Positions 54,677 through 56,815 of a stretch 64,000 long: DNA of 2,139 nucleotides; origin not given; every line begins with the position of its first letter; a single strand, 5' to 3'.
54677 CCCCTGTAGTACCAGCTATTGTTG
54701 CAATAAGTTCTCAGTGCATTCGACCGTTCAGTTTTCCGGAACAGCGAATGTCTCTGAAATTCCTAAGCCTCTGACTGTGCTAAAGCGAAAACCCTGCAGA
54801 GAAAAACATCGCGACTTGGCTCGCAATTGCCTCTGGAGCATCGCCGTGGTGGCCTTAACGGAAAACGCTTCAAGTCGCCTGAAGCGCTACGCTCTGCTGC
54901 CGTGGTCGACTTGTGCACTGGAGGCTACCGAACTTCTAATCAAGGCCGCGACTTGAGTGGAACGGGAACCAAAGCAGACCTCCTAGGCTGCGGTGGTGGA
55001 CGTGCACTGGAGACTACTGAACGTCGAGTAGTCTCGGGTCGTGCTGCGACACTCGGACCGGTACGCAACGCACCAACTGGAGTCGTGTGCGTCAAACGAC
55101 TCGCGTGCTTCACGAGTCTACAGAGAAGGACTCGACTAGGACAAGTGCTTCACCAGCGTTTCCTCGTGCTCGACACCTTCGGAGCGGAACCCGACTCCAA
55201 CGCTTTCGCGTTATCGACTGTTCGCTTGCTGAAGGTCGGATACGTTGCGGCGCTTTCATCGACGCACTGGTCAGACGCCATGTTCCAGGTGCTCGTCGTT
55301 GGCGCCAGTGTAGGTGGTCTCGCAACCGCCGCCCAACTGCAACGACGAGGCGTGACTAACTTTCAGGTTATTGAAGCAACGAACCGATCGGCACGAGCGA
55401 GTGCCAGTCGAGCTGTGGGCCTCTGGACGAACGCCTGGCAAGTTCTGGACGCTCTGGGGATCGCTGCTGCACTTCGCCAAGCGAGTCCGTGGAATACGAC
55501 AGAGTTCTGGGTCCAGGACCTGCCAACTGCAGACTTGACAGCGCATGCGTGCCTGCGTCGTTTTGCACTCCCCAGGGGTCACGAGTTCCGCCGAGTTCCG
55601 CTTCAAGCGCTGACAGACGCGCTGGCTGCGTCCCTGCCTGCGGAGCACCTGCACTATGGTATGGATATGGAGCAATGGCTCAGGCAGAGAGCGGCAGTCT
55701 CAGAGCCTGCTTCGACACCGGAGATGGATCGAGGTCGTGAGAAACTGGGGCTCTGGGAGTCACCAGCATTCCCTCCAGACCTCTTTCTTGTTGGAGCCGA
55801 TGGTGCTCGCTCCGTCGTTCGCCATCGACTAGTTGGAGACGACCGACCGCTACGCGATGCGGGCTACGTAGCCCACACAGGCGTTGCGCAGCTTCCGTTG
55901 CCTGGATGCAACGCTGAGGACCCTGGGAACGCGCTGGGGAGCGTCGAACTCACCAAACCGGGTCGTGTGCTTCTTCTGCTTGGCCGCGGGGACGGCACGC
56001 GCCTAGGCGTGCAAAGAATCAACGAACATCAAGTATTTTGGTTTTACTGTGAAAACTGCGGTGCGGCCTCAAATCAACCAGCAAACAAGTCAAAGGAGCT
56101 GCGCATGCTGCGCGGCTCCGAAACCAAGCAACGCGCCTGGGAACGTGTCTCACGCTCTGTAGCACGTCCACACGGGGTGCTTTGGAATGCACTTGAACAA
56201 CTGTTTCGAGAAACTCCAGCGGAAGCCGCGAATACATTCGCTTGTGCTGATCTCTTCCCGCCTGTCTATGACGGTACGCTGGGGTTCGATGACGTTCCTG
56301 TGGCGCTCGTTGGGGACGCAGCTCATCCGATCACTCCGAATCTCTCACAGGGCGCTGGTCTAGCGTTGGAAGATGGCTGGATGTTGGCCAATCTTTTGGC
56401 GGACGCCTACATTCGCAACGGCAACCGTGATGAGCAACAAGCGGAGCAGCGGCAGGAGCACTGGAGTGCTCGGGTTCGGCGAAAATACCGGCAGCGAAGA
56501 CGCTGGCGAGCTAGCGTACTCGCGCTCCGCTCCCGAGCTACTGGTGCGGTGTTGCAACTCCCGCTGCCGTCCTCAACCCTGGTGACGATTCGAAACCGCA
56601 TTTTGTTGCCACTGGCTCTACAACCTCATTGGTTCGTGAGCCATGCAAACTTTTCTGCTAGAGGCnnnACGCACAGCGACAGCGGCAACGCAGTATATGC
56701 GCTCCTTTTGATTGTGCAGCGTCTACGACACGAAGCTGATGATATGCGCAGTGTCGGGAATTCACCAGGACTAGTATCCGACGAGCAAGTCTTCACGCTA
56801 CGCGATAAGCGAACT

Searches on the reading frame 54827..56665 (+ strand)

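Call 56: search_protein_families(library=pfam, proteins=[window:54827-56665:+], max_evalue=0.00001)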
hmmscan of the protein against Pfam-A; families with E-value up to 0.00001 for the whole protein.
window:54827-56665:+ (613 aa): 1 family
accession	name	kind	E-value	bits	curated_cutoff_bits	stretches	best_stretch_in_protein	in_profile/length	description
PF01494.25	FAD_binding_3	-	6e-16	59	22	1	153-239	2-87/349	FAD binding domain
